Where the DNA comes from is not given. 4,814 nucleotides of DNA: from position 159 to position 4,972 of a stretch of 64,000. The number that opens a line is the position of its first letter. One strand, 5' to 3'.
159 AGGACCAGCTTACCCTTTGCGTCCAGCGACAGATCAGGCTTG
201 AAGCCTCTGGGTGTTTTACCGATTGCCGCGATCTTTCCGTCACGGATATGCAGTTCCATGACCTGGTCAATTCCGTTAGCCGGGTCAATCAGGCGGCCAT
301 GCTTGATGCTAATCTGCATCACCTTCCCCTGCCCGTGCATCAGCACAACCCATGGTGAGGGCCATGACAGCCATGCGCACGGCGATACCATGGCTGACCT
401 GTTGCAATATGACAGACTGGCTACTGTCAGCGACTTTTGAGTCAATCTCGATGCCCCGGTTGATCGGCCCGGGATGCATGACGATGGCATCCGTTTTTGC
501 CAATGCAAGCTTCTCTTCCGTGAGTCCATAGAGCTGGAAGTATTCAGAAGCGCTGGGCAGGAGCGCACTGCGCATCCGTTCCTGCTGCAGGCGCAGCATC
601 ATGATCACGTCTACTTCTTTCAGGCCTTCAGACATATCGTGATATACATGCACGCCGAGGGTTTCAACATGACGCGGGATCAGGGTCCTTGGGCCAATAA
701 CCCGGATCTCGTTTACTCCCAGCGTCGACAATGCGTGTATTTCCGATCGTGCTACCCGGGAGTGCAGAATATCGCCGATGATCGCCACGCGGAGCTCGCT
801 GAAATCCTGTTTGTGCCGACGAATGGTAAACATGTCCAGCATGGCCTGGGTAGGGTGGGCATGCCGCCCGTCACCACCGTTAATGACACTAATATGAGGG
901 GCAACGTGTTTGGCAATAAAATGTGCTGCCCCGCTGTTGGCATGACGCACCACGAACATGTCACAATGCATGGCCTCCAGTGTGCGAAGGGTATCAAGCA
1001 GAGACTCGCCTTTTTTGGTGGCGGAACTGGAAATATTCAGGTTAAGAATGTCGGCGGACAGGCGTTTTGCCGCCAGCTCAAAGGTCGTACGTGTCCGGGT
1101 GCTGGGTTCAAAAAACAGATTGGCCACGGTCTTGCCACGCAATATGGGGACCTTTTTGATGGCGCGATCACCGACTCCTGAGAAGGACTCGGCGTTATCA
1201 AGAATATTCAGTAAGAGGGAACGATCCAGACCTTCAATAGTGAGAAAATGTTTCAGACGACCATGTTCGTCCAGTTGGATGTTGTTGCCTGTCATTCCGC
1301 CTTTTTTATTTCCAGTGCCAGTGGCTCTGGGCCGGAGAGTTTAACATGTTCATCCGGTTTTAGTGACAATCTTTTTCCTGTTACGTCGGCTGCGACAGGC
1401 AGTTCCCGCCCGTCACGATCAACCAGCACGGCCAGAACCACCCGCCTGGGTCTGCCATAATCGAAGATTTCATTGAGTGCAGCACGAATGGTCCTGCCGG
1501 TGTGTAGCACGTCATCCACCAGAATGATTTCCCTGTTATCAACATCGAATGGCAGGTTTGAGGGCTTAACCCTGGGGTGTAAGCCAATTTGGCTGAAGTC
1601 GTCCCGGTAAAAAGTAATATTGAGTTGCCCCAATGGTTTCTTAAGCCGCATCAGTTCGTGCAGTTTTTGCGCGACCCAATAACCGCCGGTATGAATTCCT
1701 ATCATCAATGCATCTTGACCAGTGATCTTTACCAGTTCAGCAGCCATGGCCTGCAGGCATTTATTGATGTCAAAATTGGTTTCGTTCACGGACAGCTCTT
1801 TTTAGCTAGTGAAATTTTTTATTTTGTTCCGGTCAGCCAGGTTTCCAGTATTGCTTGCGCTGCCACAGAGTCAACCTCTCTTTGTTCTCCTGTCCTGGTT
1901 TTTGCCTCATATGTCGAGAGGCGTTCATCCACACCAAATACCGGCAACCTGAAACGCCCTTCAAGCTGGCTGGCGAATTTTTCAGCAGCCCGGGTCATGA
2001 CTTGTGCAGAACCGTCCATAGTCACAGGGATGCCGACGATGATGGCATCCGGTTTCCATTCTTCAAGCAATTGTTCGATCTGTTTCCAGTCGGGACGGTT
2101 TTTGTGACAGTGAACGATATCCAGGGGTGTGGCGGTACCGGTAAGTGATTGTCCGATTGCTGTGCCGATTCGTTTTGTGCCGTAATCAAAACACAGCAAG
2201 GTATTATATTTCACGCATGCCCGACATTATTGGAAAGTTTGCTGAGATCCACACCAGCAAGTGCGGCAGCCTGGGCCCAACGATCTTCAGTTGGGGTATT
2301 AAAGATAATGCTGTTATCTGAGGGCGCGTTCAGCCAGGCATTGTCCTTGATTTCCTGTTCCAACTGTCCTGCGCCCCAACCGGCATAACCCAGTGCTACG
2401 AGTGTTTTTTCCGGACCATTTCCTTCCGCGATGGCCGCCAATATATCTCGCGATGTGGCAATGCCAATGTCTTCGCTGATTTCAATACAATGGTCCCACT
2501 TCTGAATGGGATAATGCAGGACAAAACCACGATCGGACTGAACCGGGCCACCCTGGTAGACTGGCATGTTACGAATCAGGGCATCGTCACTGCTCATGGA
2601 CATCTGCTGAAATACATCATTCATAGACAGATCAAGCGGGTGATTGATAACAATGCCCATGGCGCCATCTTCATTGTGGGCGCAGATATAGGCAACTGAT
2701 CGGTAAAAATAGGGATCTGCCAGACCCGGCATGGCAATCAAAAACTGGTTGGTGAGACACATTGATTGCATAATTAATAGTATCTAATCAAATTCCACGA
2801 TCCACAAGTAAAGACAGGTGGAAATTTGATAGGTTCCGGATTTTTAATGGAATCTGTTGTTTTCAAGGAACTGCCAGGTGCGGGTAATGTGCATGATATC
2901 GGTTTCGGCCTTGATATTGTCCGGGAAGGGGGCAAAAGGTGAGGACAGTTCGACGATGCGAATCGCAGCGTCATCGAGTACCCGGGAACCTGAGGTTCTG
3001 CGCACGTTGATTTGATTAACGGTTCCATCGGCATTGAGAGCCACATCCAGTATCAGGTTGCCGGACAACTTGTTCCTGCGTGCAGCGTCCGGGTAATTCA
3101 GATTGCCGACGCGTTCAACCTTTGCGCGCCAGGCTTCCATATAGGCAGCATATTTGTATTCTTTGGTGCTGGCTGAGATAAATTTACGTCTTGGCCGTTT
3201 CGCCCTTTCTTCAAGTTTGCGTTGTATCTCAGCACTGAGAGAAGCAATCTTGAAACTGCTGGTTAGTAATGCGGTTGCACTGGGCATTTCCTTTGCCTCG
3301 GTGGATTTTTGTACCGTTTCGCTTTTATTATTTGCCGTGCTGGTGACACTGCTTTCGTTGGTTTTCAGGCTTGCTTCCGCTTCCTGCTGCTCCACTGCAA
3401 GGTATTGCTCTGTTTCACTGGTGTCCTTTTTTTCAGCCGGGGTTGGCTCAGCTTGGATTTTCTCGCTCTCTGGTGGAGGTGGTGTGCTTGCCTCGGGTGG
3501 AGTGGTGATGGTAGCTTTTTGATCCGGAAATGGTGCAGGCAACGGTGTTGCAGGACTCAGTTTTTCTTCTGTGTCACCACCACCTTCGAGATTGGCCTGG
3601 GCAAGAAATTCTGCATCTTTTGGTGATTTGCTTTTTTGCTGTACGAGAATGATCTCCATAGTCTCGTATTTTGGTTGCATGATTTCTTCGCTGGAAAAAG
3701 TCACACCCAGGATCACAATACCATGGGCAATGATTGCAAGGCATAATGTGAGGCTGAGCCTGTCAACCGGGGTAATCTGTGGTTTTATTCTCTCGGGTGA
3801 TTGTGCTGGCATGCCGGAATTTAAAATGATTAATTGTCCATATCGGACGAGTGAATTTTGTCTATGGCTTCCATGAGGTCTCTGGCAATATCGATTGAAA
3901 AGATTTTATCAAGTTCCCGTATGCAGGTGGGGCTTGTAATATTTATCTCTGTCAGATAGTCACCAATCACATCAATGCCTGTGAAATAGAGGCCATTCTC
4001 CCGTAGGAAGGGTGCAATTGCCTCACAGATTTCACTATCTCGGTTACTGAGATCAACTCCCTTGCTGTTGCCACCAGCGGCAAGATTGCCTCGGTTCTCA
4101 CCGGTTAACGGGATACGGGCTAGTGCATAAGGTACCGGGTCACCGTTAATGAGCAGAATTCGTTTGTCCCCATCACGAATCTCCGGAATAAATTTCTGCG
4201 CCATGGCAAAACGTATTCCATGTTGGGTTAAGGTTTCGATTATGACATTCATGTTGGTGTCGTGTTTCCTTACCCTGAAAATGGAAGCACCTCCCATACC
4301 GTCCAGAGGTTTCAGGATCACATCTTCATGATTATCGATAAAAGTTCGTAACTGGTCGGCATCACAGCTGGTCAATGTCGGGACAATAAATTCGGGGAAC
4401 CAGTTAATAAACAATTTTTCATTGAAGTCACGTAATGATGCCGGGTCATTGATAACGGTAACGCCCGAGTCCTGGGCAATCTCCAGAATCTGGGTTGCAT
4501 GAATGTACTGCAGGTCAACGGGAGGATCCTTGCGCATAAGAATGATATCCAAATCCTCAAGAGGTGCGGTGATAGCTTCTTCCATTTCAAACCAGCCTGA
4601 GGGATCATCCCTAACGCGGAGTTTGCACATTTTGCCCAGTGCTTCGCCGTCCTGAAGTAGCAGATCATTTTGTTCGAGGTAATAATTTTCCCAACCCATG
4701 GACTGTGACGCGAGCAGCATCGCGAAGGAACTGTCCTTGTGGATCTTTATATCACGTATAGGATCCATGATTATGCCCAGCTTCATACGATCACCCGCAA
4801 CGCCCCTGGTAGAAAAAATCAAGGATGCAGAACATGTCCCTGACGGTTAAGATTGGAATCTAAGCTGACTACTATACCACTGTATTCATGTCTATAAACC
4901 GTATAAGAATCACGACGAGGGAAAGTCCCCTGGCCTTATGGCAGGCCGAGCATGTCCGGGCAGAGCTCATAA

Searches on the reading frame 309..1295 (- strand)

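Call 14: search_protein_families(library=ncbifam, proteins=[window:309-1295:-], max_evalue=1e-10)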
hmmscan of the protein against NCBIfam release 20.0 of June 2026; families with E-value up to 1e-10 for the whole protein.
window:309-1295:- (328 aa): 15 families
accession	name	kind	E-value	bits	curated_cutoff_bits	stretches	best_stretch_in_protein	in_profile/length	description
NF002032.1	PRK00856.1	equivalog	6.7e-124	412.9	263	1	15-314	1-296/297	aspartate carbamoyltransferase catalytic subunit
TIGR00670.1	asp_carb_tr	equivalog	2e-91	306.3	236.95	1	15-315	1-303/304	aspartate carbamoyltransferase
NF010387.0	PRK13814.1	equivalog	2.8e-86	289.2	660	1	16-314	7-302/310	aspartate carbamoyltransferase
NF006046.0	PRK08192.1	equivalog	1.5e-47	162.5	512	1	15-319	7-321/339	aspartate carbamoyltransferase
NF008853.0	PRK11891.1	equivalog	3.5e-43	147.8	560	1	15-319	89-402/430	aspartate carbamoyltransferase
NF001986.0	PRK00779.1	subfamily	1.7e-40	139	306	1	13-315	4-304/307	ornithine carbamoyltransferase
TIGR00658.1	orni_carb_tr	equivalog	3.9e-37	128.1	280.85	1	15-315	1-303/304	ornithine carbamoyltransferase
NF009916.0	PRK13376.1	equivalog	3.8e-27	95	800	1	57-316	53-334/525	bifunctional aspartate carbamoyltransferase catalytic subunit/aspartate carbamoyltransferase regulatory subunit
NF011380.0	PRK14805.1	equivalog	6.6e-24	84.5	421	1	15-207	2-184/302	ornithine carbamoyltransferase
TIGR04384.1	putr_carbamoyl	exception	9.2e-24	84.2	500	1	16-313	1-305/330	putrescine carbamoyltransferase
NF003286.0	PRK04284.1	subfamily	2e-20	73.2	515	1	14-209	6-195/332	ornithine carbamoyltransferase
NF003384.0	PRK04523.1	equivalog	3.3e-16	59.3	288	0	14-91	3-75/336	N-acetylornithine carbamoyltransferase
NF002470.0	PRK01713.1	equivalog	3.2e-14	53.1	545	1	50-209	42-196/334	ornithine carbamoyltransferase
NF009213.0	PRK12562.1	subfamily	6.8e-14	52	559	1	15-208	7-195/334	ornithine carbamoyltransferase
NF011379.0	PRK14804.1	equivalog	7.1e-14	51.6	373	0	14-199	6-183/311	ornithine carbamoyltransferase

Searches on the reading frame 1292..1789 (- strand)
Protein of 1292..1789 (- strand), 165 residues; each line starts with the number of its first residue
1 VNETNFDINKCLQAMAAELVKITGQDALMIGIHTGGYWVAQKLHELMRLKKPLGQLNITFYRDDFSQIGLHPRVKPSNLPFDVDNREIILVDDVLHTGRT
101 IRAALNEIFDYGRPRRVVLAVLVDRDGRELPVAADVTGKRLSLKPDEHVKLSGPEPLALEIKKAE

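Call 14: search_protein_families(library=ncbifam, proteins=[window:1292-1789:-], max_evalue=1e-10)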
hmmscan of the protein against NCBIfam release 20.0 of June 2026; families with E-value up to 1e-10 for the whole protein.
window:1292-1789:- (165 aa): 6 families
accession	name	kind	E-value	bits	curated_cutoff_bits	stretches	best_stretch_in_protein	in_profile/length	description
NF003545.0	PRK05205.1-1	equivalog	2.7e-64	215.7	140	1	13-163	11-169/171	bifunctional pyr operon transcriptional regulator/uracil phosphoribosyltransferase PyrR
NF003549.0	PRK05205.1-5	equivalog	2.6e-40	137.8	138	1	7-151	13-165/182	bifunctional pyr operon transcriptional regulator/uracil phosphoribosyltransferase PyrR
NF003548.0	PRK05205.1-4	equivalog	5.2e-34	117.6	218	1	25-151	31-156/173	bifunctional pyr operon transcriptional regulator/uracil phosphoribosyltransferase PyrR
NF003547.0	PRK05205.1-3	equivalog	1.1e-33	116.7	230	1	7-151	21-175/194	bifunctional pyr operon transcriptional regulator/uracil phosphoribosyltransferase PyrR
NF003546.0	PRK05205.1-2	equivalog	1.5e-26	93.1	268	1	8-150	12-160/175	bifunctional pyr operon transcriptional regulator/uracil phosphoribosyltransferase PyrR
NF006605.0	PRK09162.1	equivalog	8.2e-13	48.1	181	1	7-138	22-152/183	hypoxanthine-guanine phosphoribosyltransferase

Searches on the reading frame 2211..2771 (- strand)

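Call 14: search_protein_families(library=ncbifam, proteins=[window:2211-2771:-], max_evalue=1e-10)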
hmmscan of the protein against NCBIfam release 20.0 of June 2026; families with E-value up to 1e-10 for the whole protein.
window:2211-2771:- (186 aa): 7 families
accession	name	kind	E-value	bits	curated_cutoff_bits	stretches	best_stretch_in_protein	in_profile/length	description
NF001266.0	PRK00228.1-1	equivalog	6.7e-76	254.1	198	1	4-186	2-187/187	YqgE/AlgH family protein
NF001267.0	PRK00228.1-2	equivalog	2.3e-65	219.9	284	1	3-186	7-192/192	YqgE/AlgH family protein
NF001268.0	PRK00228.1-4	equivalog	6.9e-60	202.2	216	1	3-186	11-201/201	YqgE/AlgH family protein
NF001271.0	PRK00228.2-3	equivalog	5.8e-28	97.9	254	1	9-170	13-170/189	YqgE/AlgH family protein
NF001270.0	PRK00228.2-2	equivalog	7e-25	87.6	225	1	4-170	9-174/193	YqgE/AlgH family protein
NF001272.0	PRK00228.2-4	equivalog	7e-19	67.9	241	1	9-168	19-177/198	YqgE/AlgH family protein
NF001269.0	PRK00228.2-1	equivalog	9.9e-19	67.9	278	1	9-178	22-190/201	YqgE/AlgH family protein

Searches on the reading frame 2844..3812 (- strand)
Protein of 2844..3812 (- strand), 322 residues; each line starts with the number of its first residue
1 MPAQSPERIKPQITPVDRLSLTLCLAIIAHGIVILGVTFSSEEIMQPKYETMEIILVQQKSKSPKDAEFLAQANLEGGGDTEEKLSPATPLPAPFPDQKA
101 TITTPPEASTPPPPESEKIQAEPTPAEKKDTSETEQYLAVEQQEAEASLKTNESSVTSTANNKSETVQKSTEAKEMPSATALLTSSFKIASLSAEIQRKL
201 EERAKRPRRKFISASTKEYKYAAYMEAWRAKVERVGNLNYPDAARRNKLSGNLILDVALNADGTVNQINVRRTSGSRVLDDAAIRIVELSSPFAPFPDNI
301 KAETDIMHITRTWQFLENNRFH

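Call 14: search_protein_families(library=ncbifam, proteins=[window:2844-3812:-], max_evalue=1e-10)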
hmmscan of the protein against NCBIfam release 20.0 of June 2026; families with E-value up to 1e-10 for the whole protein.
window:2844-3812:- (322 aa): 1 family
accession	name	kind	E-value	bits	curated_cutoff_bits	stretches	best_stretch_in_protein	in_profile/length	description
TIGR01352.1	tonB_Cterm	subfamily_domain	5.7e-13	49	27.1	1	239-315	2-73/76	TonB family protein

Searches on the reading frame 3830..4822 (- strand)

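Call 14: search_protein_families(library=ncbifam, proteins=[window:3830-4822:-], max_evalue=1e-10)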
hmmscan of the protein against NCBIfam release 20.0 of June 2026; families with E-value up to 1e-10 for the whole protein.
window:3830-4822:- (330 aa): 5 families
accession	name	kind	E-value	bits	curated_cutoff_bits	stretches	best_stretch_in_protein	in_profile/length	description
NF003573.0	PRK05246.1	equivalog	6.9e-130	432.4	272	1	13-323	2-312/316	glutathione synthase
TIGR01380.1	glut_syn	equivalog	7.6e-125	416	299.05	1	13-323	1-311/312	glutathione synthase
NF009110.0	PRK12458.1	subfamily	1.8e-64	217.9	408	1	13-322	1-329/349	glutathione synthetase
NF040720.1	MptN_Meth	equivalog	1.6e-20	73.3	350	1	87-320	52-290/291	tetrahydromethanopterin:alpha-L-glutamate ligase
TIGR00768.1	rimK_fam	subfamily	3e-16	59.6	143.4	1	88-320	45-276/276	RimK family alpha-L-glutamate ligase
